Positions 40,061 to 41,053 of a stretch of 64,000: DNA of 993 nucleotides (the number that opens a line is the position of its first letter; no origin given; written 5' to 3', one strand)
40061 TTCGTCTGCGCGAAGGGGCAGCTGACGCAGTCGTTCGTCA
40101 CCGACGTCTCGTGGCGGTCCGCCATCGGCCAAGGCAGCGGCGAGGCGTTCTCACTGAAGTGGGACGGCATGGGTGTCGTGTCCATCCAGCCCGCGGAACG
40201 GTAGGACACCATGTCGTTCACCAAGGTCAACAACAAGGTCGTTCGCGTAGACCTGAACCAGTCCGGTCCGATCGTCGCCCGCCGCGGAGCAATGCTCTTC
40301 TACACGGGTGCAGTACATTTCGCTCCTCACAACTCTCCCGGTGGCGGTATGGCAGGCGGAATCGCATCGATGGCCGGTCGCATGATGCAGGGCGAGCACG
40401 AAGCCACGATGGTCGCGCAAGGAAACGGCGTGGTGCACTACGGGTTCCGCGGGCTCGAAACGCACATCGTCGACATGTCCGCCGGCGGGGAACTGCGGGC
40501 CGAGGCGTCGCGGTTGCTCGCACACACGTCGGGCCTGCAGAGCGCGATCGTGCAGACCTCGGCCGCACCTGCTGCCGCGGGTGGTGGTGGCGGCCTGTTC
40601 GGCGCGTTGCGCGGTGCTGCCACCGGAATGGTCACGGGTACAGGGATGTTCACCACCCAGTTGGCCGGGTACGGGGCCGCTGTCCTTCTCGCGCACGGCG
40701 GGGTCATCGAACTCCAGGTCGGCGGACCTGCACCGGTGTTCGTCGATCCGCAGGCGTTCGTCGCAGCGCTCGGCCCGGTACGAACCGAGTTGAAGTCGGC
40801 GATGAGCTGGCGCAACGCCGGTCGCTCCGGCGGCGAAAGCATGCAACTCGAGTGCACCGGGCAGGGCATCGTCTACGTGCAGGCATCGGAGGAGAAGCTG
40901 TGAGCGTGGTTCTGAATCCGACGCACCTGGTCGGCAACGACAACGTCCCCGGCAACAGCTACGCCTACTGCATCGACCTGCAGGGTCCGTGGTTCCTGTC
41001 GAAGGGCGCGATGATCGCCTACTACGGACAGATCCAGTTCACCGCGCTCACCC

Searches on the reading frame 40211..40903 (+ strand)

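Call 23: search_protein_families(library=pfam, proteins=[window:40211-40903:+], max_evalue=0.001)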
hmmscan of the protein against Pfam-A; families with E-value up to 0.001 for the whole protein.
window:40211-40903:+ (230 aa): 1 family
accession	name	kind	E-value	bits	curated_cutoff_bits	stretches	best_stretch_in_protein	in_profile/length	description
PF01987.23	AIM24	-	3.7e-29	102.3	25.7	1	7-225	7-204/205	Mitochondrial biogenesis AIM24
